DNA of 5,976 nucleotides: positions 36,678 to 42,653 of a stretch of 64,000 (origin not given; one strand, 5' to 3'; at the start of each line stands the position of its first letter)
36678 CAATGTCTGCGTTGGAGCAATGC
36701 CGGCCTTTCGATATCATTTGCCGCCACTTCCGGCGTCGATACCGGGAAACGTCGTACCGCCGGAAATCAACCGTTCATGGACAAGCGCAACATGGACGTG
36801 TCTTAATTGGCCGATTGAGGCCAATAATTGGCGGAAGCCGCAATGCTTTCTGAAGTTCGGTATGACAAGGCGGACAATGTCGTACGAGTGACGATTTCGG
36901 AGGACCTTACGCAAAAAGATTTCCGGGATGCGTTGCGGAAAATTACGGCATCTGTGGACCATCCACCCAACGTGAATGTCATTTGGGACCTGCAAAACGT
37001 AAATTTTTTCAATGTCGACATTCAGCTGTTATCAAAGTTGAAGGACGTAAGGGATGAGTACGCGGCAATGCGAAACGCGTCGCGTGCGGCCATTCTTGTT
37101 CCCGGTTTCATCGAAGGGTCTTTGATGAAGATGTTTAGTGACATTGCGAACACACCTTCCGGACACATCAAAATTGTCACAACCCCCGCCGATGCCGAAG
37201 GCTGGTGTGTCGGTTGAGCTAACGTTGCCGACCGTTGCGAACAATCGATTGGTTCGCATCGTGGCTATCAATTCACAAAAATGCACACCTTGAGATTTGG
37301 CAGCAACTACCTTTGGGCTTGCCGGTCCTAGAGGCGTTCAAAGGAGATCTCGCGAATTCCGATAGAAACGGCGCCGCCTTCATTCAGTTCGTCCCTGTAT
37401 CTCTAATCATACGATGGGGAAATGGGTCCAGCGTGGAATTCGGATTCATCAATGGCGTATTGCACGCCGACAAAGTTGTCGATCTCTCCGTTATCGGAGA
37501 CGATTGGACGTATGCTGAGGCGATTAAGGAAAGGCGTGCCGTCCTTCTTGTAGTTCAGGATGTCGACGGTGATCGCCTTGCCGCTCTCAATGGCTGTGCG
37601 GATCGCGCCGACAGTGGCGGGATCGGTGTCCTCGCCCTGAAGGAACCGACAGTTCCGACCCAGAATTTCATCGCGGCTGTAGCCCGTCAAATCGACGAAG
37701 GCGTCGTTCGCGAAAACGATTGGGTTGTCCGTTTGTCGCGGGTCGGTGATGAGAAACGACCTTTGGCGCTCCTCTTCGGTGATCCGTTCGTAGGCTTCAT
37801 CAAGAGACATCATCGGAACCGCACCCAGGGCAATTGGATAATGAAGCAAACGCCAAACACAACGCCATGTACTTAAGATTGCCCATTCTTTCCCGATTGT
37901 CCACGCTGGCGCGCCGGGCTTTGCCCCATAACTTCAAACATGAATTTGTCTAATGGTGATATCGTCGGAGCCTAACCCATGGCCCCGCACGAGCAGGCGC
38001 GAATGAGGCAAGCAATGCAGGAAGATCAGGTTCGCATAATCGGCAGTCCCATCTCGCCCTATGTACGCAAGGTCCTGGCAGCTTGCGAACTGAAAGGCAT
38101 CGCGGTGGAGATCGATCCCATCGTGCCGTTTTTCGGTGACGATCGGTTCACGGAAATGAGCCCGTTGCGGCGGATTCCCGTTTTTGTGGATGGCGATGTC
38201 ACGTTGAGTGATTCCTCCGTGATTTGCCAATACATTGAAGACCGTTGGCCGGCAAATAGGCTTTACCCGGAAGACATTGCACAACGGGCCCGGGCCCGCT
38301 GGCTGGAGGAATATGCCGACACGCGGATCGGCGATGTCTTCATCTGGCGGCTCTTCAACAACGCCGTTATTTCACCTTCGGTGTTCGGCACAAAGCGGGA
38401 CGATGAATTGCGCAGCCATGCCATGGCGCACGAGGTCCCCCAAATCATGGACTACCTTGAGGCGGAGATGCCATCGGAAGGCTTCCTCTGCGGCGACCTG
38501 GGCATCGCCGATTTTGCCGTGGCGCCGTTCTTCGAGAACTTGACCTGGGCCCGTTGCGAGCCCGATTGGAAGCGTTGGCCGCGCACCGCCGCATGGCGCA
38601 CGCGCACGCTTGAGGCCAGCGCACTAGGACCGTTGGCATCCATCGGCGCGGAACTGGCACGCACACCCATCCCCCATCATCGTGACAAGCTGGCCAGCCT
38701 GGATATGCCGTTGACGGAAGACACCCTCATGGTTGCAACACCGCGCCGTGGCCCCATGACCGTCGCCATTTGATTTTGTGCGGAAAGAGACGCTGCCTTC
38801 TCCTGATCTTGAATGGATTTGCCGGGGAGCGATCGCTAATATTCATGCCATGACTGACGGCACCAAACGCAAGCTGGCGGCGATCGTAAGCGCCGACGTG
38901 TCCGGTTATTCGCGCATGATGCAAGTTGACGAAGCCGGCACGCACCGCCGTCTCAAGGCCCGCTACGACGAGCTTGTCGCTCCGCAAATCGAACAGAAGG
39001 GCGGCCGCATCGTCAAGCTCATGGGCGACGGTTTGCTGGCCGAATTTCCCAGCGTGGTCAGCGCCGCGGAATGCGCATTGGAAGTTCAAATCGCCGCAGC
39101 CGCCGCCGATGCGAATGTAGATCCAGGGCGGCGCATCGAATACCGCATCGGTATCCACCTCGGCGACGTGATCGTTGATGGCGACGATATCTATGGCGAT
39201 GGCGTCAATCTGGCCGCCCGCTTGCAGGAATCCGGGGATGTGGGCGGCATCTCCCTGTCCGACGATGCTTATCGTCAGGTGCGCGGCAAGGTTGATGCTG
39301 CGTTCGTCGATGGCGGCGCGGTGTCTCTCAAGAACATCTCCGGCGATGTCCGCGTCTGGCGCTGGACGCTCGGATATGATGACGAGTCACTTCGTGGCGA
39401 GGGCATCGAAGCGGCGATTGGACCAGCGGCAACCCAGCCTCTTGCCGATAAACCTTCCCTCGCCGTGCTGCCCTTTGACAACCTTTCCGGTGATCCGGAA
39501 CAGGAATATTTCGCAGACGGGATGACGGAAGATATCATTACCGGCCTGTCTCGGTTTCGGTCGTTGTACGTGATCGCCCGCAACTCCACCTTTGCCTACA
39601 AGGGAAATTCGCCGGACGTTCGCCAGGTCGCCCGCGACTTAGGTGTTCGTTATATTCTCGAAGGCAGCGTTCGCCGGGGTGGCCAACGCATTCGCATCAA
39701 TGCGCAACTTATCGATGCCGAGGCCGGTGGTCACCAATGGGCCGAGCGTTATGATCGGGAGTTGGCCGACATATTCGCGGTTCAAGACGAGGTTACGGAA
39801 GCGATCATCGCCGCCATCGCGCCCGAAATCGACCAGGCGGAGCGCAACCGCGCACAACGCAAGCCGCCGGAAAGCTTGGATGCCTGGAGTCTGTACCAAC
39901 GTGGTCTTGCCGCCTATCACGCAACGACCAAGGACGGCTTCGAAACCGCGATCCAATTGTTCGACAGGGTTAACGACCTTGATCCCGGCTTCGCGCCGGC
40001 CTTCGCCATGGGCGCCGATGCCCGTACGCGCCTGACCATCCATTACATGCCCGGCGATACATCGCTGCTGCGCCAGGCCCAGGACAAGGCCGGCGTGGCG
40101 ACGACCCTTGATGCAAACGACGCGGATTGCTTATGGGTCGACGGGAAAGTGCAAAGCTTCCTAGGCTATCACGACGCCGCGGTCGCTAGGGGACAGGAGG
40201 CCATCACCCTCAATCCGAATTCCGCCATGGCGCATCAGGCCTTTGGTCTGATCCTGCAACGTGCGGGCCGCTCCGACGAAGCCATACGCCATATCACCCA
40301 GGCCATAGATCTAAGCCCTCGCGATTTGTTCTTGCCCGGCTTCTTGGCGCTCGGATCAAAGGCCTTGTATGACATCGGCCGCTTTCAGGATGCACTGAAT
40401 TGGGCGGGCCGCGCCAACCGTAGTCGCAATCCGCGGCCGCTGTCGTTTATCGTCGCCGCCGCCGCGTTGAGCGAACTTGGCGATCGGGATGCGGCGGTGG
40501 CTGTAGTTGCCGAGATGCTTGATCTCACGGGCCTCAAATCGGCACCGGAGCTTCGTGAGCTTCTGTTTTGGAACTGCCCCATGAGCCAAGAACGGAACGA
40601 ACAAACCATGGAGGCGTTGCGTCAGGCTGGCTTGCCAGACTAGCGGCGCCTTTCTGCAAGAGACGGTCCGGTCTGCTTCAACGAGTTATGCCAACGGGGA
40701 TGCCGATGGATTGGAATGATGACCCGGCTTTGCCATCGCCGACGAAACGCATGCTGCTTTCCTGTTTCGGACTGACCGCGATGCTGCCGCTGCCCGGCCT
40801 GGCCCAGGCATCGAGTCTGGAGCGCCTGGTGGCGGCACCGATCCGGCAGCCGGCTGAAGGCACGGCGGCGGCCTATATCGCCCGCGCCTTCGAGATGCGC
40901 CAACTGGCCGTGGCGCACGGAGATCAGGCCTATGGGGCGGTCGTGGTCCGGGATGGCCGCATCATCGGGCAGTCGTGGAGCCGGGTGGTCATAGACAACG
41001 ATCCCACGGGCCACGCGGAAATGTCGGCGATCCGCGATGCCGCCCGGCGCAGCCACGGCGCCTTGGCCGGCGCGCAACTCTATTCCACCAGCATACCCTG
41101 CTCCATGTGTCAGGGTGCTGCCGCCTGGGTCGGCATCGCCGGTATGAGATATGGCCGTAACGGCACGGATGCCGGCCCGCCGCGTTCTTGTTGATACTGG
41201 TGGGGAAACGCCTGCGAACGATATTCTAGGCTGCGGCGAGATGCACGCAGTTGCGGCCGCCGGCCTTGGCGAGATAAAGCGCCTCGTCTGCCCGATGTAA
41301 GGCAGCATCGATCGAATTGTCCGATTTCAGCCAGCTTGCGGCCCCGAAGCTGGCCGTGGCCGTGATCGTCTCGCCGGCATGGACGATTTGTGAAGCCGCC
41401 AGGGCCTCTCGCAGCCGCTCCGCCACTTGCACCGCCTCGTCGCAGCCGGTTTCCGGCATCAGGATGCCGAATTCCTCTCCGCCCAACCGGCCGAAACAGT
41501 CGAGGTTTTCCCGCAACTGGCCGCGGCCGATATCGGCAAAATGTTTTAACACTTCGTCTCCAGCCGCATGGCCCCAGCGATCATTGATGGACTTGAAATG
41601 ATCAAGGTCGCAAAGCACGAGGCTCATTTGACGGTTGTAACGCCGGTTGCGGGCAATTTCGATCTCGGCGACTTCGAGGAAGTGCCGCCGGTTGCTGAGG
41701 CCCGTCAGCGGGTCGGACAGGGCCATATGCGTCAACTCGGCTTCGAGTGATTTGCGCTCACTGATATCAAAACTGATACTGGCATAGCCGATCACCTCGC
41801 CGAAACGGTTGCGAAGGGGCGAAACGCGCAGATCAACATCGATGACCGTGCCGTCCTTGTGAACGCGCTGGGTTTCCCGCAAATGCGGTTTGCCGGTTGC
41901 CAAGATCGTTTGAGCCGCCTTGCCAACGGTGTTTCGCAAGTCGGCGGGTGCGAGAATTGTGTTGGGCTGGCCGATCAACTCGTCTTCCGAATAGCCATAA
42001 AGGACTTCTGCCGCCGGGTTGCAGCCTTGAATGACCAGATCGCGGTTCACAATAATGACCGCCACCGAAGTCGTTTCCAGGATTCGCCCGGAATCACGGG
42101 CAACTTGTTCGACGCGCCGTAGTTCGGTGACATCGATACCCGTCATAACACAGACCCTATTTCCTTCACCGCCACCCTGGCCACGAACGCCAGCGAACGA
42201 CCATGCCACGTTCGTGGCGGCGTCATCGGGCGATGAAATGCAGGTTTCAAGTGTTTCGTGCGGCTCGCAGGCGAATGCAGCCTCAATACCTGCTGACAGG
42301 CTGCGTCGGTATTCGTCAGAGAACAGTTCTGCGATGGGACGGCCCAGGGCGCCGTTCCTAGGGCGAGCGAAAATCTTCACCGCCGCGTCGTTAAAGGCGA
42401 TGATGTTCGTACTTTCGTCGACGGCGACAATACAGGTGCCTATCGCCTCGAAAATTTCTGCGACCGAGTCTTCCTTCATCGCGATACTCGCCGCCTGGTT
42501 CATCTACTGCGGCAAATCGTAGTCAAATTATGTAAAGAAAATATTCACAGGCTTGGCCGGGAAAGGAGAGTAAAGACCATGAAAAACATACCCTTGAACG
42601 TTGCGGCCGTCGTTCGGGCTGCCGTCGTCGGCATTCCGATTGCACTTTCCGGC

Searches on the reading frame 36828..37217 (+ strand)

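Call 10: search_protein_families(library=pfam, proteins=[window:36828-37217:+])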
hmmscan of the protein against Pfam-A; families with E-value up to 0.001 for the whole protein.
window:36828-37217:+ (129 aa): 1 family
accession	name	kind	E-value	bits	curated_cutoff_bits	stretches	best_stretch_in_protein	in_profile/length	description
PF11964.13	SpoIIAA-like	-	0.00057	21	25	1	18-126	1-104/106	SpoIIAA-like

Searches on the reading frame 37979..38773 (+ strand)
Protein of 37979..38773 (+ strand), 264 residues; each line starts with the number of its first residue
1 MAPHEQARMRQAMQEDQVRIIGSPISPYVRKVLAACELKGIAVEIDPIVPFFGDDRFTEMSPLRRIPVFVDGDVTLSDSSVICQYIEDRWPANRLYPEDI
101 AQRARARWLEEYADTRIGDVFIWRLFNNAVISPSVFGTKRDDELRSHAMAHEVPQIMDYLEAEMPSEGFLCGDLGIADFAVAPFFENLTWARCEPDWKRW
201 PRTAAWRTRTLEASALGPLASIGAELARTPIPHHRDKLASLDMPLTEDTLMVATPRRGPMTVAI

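Call 15: search_protein_families(library=pfam, proteins=[window:37979-38773:+])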
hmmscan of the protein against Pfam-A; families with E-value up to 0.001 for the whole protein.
window:37979-38773:+ (264 aa): 4 families
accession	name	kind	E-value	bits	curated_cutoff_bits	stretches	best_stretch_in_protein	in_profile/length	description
PF13417.12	GST_N_3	-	5.7e-18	65.5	22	1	21-92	2-73/75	Glutathione S-transferase, N-terminal domain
PF13409.12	GST_N_2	-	3.9e-14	53.5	25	1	26-89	2-70/70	Glutathione S-transferase, N-terminal domain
PF02798.26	GST_N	-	5.5e-08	33.5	20.9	1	26-87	11-75/76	Glutathione S-transferase, N-terminal domain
PF13410.11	GST_C_2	-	6.8e-06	26.5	24.9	1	153-209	11-69/69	Glutathione S-transferase, C-terminal domain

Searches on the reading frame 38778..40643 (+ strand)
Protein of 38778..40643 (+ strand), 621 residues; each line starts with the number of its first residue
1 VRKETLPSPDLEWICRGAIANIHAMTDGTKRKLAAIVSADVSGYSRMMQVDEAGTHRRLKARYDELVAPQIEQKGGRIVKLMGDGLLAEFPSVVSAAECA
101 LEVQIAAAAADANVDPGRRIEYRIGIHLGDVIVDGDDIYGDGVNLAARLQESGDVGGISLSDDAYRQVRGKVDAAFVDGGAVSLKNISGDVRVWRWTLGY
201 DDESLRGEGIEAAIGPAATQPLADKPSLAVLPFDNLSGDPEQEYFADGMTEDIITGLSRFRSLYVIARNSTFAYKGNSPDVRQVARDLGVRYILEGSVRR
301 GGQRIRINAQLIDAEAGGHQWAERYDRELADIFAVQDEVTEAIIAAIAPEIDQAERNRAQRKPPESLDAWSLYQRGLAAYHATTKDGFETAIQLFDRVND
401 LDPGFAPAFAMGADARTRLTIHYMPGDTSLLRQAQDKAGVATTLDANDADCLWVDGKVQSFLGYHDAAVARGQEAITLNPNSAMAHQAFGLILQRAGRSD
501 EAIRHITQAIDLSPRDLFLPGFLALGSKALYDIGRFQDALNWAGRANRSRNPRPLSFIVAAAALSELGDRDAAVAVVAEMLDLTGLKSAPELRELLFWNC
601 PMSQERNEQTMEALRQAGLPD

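Call 15: search_protein_families(library=pfam, proteins=[window:38778-40643:+])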
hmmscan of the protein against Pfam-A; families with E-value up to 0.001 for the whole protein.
window:38778-40643:+ (621 aa): 9 families
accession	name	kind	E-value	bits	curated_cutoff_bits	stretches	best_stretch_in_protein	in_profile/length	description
PF00211.25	Guanylate_cyc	-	9.7e-10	38.8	21.9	1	35-185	10-171/183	Adenylate and Guanylate cyclase catalytic domain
PF07719.23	TPR_2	-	2e-07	31.1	27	0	484-516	2-34/34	Tetratricopeptide repeat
PF13431.12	TPR_17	-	3e-05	24.4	24.4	1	473-503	3-33/34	Tetratricopeptide repeat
PF13424.12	TPR_12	-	3.5e-05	24.4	30.1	1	449-513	10-75/77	Tetratricopeptide repeat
PF13181.12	TPR_8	-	6.4e-05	23.2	25.7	0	487-515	5-33/34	Tetratricopeptide repeat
PF13428.12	TPR_14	-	0.00013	22.7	23.5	0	486-516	4-34/44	Tetratricopeptide repeat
PF13429.12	TPR_15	-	0.00035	20.5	26.2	1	445-579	143-273/280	Tetratricopeptide repeat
PF13176.12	TPR_7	-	0.00055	20.3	27.9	0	488-515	4-33/36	Tetratricopeptide repeat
PF13414.12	TPR_11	-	0.0008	19.5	26.8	0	465-497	10-42/42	TPR repeat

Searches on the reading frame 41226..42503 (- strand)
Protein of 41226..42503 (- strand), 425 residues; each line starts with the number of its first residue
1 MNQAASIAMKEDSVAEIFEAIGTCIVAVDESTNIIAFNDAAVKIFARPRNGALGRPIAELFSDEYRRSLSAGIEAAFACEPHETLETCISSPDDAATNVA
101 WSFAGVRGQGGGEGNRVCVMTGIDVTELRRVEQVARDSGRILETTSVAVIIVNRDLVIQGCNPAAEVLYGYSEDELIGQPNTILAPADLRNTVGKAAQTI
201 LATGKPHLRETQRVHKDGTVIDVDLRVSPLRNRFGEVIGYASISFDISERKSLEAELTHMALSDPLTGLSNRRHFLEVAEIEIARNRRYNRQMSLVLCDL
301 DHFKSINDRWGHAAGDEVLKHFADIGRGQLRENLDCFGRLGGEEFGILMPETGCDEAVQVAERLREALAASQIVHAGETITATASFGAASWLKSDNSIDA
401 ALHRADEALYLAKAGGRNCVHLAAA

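Call 15: search_protein_families(library=pfam, proteins=[window:41226-42503:-])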
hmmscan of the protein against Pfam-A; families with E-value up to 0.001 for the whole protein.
window:41226-42503:- (425 aa): 9 families
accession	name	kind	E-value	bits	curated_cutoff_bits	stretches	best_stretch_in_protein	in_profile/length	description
PF00990.26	GGDEF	-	1.8e-43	148.5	23.8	1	262-418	2-160/161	Diguanylate cyclase, GGDEF domain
PF00989.32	PAS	-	1.6e-25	89.7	22.6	2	140-240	5-106/113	PAS fold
PF08448.16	PAS_4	-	4.6e-22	78.8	23.1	2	142-251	1-109/110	PAS fold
PF13426.13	PAS_9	-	7.7e-21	74.8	27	2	147-249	2-103/103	PAS domain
PF13188.13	PAS_8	-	1.1e-08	35.1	21.8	1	140-178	5-44/65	PAS domain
PF08447.18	PAS_3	-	2.2e-08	34.7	25.6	1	161-242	4-87/89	PAS fold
PF13596.12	PAS_10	-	2.2e-07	31.9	22.1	0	17-75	4-61/106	PAS domain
PF24820.1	Diguanyl_cycl_sensor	-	6.4e-05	23.3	28.1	0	143-181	3-41/109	Diguanylate cyclase-like sensor domain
PF12860.13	PAS_7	-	0.00033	21.2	27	0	20-67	3-51/115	PAS fold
